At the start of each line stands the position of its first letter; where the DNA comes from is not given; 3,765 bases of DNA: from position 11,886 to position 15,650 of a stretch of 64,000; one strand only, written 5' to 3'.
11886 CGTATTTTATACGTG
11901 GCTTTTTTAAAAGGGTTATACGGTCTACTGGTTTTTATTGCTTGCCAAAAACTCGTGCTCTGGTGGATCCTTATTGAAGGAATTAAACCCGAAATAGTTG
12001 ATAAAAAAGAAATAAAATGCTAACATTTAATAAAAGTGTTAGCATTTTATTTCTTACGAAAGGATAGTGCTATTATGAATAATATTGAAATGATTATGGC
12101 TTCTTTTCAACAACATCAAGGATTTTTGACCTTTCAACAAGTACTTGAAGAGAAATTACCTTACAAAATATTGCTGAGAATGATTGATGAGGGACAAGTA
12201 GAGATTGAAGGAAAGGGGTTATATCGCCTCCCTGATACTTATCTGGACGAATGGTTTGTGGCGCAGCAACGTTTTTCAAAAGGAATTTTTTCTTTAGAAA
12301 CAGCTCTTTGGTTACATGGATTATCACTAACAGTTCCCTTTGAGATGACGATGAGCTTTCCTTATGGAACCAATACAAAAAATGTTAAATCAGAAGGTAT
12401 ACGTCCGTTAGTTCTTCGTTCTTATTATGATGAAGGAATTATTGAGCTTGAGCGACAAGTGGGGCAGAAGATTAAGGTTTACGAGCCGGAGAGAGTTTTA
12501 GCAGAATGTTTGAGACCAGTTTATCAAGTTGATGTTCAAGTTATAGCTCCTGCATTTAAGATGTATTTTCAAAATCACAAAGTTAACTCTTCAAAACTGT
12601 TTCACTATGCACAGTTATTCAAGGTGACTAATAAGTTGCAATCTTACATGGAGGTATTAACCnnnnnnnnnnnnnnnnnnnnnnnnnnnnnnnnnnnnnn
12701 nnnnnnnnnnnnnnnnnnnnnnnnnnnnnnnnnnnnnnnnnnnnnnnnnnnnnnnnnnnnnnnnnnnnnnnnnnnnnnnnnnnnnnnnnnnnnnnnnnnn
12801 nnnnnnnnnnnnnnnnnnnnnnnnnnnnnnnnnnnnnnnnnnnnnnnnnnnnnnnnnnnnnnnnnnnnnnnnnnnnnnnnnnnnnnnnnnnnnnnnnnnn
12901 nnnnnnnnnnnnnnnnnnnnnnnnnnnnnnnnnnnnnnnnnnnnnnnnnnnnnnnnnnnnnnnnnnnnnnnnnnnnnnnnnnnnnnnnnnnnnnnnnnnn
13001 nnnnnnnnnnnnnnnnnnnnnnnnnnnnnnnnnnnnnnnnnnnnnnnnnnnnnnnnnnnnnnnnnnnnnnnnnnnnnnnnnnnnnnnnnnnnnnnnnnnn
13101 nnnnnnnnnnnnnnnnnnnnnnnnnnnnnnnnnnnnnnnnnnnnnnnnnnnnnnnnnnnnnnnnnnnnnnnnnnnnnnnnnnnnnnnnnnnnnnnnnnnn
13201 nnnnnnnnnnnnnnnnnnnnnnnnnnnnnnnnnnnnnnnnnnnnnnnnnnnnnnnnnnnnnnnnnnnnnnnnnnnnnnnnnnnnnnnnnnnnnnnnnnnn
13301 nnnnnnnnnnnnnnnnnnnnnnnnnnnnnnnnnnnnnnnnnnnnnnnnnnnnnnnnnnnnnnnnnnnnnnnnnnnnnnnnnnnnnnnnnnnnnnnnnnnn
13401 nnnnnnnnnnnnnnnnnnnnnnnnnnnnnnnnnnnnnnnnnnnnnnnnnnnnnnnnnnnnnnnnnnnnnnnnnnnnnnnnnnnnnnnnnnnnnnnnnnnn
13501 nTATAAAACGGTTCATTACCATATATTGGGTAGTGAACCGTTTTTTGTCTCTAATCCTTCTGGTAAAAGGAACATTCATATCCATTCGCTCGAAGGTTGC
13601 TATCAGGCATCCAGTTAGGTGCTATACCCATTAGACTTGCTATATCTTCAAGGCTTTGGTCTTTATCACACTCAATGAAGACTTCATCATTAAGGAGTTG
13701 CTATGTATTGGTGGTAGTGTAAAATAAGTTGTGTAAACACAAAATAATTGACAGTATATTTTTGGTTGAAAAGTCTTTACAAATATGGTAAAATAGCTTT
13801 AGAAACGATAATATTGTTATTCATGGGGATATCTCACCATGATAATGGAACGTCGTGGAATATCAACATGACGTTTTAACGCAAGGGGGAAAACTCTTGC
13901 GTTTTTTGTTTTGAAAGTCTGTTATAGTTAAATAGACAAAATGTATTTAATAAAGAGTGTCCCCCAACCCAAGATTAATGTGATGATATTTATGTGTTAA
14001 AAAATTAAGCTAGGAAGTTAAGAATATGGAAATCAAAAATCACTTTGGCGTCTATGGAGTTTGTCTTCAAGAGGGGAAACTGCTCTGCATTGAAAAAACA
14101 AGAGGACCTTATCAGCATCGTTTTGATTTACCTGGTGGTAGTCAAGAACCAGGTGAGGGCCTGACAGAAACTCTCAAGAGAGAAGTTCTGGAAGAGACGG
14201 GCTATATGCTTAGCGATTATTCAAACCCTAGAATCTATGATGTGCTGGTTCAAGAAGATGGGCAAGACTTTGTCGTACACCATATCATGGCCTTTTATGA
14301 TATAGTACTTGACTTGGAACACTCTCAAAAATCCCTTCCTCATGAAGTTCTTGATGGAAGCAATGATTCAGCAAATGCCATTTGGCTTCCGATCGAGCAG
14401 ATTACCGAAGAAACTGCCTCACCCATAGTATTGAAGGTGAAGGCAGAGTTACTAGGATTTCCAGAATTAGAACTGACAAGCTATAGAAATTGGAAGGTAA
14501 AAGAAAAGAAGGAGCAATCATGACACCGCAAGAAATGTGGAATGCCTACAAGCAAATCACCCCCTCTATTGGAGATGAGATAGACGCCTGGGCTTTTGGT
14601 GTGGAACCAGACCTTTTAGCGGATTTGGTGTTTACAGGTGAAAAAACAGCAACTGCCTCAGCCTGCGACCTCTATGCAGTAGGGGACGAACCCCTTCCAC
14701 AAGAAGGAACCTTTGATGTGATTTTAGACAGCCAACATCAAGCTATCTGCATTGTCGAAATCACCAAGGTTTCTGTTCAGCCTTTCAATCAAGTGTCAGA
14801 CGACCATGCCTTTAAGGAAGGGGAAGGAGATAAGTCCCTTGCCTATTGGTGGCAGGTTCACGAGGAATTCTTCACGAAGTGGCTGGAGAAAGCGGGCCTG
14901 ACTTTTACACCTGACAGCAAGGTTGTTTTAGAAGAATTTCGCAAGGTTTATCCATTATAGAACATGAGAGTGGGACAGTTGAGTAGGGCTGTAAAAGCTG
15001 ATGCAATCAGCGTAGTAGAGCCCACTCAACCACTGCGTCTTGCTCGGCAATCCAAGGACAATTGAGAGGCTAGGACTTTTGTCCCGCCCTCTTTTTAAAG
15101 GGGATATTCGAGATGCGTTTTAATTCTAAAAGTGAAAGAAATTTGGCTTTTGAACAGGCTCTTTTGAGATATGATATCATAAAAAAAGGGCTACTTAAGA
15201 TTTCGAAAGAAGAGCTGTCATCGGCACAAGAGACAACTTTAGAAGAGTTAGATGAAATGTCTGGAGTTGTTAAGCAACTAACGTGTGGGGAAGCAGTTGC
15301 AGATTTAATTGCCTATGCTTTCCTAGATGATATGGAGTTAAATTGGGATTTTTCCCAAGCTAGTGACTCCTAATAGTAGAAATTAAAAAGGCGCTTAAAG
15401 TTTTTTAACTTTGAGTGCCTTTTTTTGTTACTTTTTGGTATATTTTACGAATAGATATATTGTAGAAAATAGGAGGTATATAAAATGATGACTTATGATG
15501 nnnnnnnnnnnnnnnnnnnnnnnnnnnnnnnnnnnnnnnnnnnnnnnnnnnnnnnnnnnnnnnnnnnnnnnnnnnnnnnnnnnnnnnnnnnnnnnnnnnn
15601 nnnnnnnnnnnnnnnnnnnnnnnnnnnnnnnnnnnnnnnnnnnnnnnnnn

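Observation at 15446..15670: Three paralogous ComX-box (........) cassettes driving a 61-aa gene, dispersed with ASCH/small-protein modules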

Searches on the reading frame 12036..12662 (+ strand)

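Call 56: search_protein_families(library=pfam, proteins=[window:12036-12662:+], max_evalue=0.00001)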
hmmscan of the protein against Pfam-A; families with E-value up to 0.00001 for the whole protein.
window:12036-12662:+ (209 aa): 1 family
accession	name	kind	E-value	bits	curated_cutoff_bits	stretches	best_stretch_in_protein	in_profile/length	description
PF13338.12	AbiEi_4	-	1.3e-06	28.8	25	1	19-66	2-49/49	Transcriptional regulator, AbiEi antitoxin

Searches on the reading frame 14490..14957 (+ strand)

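Call 8: search_protein_families(library=pfam, proteins=[window:14490-14957:+], max_evalue=0.1)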
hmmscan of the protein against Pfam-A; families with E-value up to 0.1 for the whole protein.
window:14490-14957:+ (156 aa): 1 family
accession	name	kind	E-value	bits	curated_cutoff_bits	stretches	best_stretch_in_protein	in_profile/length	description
PF04266.20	ASCH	-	8.5e-29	100.7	21.2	1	34-154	1-103/103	ASCH domain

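Call 9: search_protein_families(library=ncbifam, proteins=[window:14490-14957:+], max_evalue=0.1)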
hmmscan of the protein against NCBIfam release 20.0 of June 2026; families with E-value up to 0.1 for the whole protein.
window:14490-14957:+ (156 aa): 0 families

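Call 29: search_protein_families(library=phrogs, proteins=[window:14490-14957:+], max_evalue=0.01)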
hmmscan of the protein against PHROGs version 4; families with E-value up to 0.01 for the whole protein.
window:14490-14957:+ (156 aa): 0 families

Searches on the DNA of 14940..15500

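Call 62: search_rna_families(source=window, start=14940, end=15500, threshold=evalue, max_evalue=1)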
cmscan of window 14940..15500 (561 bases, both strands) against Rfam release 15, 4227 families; matches with E-value up to 1: 6.
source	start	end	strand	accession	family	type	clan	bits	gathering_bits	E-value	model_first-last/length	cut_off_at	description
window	15329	15430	+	RF04312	trpB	Cis-reg;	-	30.6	59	0.026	1-107/107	no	trpB ncRNA motif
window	15332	15433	+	RF02029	sraA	Gene; sRNA;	-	22.1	56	0.59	1-95/95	no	sraA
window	15349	15425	+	RF02057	STnc40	Gene; sRNA;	-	20.6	45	0.51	1-70/70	no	Salmonella enterica sRNA STnc40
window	15152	15218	+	RF00032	Histone3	Cis-reg;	-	14.8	34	0.62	1-46/46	no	Histone 3' UTR stem-loop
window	15081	15191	+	RF01412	BsrG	Gene; sRNA;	-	14.2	55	0.51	28-150/259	no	BsrG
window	15334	15425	-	RF01460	rliH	Gene; sRNA;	-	11.9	100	0.54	331-423/429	no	Listeria sRNA rliH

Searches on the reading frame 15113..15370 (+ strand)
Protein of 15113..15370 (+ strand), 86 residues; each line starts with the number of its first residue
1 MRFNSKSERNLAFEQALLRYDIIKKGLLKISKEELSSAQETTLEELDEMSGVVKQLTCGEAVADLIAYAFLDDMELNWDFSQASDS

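Call 8: search_protein_families(library=pfam, proteins=[window:15113-15370:+], max_evalue=0.1)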
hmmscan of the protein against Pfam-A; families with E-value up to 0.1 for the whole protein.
window:15113-15370:+ (86 aa): 1 family
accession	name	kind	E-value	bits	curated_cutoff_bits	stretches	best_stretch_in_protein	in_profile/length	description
PF18863.6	AbiJ_NTD4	-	0.064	14.1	34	1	7-44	114-151/152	AbiJ N-terminal domain 4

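Call 9: search_protein_families(library=ncbifam, proteins=[window:15113-15370:+], max_evalue=0.1)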
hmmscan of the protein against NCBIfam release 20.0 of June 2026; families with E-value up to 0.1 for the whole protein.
window:15113-15370:+ (86 aa): 0 families

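Call 29: search_protein_families(library=phrogs, proteins=[window:15113-15370:+], max_evalue=0.01)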
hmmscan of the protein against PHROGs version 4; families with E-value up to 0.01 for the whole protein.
window:15113-15370:+ (86 aa): 0 families

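Call 47: find_homologous_proteins(query=window:15113-15370:+, max_evalue=0.001)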
Query window:15113-15370:+ (86 aa): 72 proteins with E <= 0.001 among 72 candidates.
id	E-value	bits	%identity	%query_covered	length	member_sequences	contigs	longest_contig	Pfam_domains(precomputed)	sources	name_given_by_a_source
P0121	3.1e-43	163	94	100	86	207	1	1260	-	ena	-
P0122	6.6e-43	162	94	100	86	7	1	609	-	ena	-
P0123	2.9e-39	150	87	100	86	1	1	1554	-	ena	-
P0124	1.1e-38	148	86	100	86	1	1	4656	-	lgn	-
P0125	5.2e-38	146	85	100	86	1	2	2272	-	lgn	-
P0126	2.3e-37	144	84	100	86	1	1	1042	-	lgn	-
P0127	5.2e-37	143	84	100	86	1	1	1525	-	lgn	-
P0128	8.1e-36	139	89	92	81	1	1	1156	-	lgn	-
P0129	5.0e-35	137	80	100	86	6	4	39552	-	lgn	-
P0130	9.2e-34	133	85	92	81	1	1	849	-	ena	-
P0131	2.1e-33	132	80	100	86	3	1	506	-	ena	-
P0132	3.1e-33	131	86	91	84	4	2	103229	-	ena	-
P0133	7.0e-33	130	88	90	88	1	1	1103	-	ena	-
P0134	2.0e-32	128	82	92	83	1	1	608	-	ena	-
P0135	1.4e-31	126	80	92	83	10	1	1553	-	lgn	-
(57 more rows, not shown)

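Call 70: predict_structure(alignment_id=A4)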
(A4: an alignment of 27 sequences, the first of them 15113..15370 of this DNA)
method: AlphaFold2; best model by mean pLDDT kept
length: 86 residues; sequences in the alignment: 27
mean_pLDDT: 57.7   pTM: 0.33
mean pLDDT of the five models: 57.7, 57.4, 54.0, 52.8, 50.4
residues with pLDDT >= 90: 0; 70-90: 21; 50-70: 38; < 50: 27
segments of 3 or more residues with pLDDT < 50: 31-36, 39-41, 53-62, 79-82
pLDDT, mean of each block of 10 residues (from residue 1): 69 75 66 48 54 48 53 52 49
secondary structure, 60 per line:
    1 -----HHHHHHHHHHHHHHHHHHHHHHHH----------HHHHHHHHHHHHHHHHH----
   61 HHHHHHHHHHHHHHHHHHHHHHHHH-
elements in order: H6-29 H40-56 H61-85
